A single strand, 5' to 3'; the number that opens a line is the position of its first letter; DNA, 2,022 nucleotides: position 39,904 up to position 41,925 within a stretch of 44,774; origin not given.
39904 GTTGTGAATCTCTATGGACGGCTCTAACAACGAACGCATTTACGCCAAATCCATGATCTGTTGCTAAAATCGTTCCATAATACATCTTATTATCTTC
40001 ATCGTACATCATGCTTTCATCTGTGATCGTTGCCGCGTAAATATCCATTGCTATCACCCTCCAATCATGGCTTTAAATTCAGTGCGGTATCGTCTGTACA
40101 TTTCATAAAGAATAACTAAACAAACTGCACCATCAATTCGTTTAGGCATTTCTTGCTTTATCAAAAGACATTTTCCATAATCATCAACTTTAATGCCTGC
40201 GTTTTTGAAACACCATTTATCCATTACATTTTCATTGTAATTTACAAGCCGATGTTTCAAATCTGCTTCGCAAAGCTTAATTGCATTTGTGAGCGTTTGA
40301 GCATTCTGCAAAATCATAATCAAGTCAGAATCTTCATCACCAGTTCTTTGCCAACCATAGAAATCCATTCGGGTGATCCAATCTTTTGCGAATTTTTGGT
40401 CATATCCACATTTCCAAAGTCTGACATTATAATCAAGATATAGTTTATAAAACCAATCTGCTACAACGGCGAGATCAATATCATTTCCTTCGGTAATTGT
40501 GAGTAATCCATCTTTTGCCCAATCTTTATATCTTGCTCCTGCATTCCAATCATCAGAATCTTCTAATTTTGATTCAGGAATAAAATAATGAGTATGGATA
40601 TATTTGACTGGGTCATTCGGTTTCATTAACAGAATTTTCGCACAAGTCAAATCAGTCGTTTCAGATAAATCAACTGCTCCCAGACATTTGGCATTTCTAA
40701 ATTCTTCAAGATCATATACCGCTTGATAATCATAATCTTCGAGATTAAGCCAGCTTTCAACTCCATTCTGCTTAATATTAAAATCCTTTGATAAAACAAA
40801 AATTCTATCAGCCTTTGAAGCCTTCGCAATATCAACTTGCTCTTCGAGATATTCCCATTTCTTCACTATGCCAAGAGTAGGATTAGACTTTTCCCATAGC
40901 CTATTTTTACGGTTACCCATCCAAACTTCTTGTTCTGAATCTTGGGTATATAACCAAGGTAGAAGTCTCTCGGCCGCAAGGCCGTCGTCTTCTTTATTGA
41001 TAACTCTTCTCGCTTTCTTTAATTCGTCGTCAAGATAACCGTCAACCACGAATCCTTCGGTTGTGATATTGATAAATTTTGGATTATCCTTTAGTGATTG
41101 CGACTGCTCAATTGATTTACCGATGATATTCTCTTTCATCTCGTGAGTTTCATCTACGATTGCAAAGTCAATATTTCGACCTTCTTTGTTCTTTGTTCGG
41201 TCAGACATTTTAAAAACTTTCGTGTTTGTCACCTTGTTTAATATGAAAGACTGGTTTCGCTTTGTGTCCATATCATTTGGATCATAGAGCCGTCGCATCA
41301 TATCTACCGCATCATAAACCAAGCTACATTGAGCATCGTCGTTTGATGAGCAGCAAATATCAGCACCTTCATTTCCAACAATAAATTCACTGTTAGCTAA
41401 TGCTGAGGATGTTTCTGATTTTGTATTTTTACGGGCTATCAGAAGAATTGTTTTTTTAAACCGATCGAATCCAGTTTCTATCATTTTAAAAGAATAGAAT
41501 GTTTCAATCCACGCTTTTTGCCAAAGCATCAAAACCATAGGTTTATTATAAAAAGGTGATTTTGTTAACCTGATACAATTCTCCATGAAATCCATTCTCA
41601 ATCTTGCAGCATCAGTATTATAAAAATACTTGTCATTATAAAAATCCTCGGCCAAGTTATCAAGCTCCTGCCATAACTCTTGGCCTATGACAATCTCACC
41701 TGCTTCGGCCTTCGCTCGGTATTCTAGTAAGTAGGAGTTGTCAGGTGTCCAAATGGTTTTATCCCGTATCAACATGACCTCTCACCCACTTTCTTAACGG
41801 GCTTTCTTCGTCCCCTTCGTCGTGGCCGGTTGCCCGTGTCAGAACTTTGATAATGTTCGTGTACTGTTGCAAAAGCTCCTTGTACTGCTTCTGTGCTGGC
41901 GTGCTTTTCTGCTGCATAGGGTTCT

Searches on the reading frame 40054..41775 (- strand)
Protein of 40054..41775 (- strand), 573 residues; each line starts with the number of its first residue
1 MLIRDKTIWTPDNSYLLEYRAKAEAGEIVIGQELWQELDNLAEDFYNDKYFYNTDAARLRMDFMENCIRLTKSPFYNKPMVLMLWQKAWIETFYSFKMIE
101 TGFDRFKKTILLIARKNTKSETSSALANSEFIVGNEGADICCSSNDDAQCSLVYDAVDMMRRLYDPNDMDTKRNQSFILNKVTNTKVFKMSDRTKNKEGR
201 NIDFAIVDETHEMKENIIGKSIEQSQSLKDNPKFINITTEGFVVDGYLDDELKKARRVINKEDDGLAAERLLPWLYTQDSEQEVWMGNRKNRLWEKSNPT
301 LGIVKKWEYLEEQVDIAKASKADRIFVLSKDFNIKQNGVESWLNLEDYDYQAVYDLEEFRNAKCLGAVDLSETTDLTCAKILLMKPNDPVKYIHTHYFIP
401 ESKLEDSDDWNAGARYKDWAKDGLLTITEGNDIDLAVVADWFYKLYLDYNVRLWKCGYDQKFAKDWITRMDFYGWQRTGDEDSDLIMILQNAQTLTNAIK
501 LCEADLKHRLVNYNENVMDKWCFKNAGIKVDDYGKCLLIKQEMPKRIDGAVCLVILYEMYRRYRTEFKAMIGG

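Call 15: search_dna_similar(query=window:40054-41775:-, collection=phages, mode=protein, max_rows=15)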
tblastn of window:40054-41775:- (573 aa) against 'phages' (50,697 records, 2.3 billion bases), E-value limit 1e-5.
Records with a match: 2376; places in all: 2376; records where one place covers at least 80% of the query: 1750.
Best place of each record, by identity: 60-80% 1; <60% 2375.
By first word of the organism name: Lactococcus 389; Streptococcus 235; Staphylococcus 209; Vibrio 204; Mycobacterium 156; Enterococcus 129; Paenibacillus 110; Gordonia 97; Arthrobacter 82; Bacillus 71; and 96 more.
By host as written in the record: - 278; Lactococcus lactis 235; Mycobacterium smegmatis mc2 155 108; Staphylococcus aureus 64; Arthrobacter sp. ATCC 21022 60; Gordonia terrae 3612 56; Ralstonia solanacearum 49; Enterococcus faecalis 43; and 662 more.
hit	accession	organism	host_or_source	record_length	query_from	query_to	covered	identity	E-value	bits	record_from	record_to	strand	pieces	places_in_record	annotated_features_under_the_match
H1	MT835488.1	Bacteriophage sp.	human fecal samples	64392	1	573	100%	67.5%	0e+0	815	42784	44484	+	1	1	record has no annotation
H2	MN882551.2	Butyrivibrio virus Arian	Butyrivibrio fibrisolvens DSM 3071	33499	14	572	98%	44.2%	4e-145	468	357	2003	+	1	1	terminase large subunit | promoter | hypothetical protein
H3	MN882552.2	Butyrivibrio virus Bo-Finn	Butyrivibrio fibrisolvens DSM 3071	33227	14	572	98%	44.0%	2e-144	466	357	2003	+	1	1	terminase | promoter | hypothetical protein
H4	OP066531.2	Bacillus phage B13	Bacillus cereus VKM B-13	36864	16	573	97%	31.5%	6e-74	262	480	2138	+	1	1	terminase large subunit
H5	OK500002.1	Bacillus phage vB_BanS_Athena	Bacillus anthracis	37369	16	571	97%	30.8%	2e-70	252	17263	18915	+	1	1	putative terminase large subunit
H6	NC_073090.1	Bacillus phage vB_BanS_Athena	Bacillus anthracis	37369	16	571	97%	30.8%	2e-70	252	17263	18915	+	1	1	putative terminase large subunit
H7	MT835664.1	Bacteriophage sp.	human fecal samples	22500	34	562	92%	31.5%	2e-75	267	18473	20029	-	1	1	record has no annotation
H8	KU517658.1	Clostridium phage HM T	Clostridium saccharoperbutylacetonicum ...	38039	14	571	97%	29.7%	8e-60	221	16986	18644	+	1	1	terminase | hypothetical protein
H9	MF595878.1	Caldibacillus phage CBP1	Caldibacillus debilis GB1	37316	16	571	97%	29.8%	7e-70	250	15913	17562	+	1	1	terminase large subunit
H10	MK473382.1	Clostridium phage JD032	Clostridioides difficile TW69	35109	10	571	98%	28.9%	4e-54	204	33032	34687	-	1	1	terminase large subunit | hypothetical protein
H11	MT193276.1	Clostridioides phage JD033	Clostridioides difficile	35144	10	571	98%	28.9%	4e-54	204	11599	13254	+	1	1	putative terminase large subunit | hypothetical protein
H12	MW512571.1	Clostridioides phage CD2301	Clostridioides difficile CD2301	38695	14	571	97%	29.0%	6e-56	209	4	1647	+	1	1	terminase large submunit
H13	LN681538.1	Clostridium phage phiCD481-1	Clostridium difficile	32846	10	571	98%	28.7%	9e-56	209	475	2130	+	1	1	putative phage terminase, large subunit | conserved protein of unknown function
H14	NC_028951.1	Clostridium phage phiCD481-1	Clostridium difficile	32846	10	571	98%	28.7%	9e-56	209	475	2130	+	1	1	terminase large subunit | hypothetical protein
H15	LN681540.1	Clostridium phage phiCD506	Clostridium difficile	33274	10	571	98%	28.7%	1e-55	209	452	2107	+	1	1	putative phage terminase, large subunit | conserved protein of unknown function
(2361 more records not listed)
